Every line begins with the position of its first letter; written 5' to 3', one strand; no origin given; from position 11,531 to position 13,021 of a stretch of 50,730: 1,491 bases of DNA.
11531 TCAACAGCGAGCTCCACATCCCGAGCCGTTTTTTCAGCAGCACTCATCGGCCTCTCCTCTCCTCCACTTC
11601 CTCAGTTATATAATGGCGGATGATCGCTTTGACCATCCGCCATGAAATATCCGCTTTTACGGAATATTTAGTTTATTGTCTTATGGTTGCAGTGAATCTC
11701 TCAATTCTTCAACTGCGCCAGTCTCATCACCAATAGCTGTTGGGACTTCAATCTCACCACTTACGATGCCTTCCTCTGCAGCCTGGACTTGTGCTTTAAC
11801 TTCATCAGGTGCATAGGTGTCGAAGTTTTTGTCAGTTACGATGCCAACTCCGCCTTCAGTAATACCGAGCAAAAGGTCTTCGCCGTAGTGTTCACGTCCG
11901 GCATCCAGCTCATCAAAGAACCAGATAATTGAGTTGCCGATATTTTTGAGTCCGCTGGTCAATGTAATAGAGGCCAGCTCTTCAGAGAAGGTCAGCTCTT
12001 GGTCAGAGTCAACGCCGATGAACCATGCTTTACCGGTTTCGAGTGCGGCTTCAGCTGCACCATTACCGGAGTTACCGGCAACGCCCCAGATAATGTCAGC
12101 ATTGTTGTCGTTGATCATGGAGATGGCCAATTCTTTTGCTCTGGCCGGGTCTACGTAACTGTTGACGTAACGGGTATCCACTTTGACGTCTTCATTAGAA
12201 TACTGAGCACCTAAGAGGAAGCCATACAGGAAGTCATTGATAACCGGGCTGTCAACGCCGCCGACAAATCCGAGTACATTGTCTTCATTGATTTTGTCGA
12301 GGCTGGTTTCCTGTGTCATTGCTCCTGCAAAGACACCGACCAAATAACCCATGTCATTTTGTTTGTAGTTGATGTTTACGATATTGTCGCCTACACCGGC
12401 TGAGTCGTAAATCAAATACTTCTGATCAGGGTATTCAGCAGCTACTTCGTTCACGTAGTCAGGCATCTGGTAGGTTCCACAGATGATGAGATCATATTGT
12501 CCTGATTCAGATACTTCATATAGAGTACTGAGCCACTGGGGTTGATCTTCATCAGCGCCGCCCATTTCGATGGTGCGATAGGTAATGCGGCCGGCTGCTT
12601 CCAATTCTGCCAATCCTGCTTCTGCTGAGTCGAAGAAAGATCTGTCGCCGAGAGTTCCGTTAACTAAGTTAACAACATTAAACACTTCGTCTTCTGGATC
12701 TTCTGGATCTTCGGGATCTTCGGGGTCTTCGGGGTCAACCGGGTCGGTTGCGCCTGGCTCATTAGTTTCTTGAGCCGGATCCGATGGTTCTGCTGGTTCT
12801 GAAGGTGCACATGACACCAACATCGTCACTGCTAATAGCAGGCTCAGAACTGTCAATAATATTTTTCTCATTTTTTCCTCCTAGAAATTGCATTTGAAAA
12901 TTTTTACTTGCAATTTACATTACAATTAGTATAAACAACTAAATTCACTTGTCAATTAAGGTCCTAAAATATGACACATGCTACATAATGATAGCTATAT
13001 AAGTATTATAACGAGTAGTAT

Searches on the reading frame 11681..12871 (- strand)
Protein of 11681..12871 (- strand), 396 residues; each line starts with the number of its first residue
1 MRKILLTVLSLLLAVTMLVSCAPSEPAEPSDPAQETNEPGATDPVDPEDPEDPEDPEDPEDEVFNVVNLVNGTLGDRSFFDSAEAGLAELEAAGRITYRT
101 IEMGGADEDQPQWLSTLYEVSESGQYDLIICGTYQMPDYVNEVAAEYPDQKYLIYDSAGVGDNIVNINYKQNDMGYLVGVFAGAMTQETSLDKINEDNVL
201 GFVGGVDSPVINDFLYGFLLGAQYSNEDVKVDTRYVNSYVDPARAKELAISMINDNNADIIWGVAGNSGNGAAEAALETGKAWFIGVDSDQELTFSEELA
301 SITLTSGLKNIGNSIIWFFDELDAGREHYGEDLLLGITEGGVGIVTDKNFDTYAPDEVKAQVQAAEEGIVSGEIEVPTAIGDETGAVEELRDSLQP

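Call 71: search_protein_families(library=pfam, proteins=[window:11681-12871:-], max_evalue=0.00001)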
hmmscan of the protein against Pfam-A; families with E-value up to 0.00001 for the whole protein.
window:11681-12871:- (396 aa): 2 families
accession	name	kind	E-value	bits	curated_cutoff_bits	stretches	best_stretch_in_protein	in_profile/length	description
PF02608.20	Bmp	-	9.2e-55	186.2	24.1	1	65-377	3-298/301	ABC transporter substrate-binding protein PnrA-like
PF13407.12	Peripla_BP_4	-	5.2e-07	29.9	35.1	1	69-292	3-221/258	Periplasmic binding protein domain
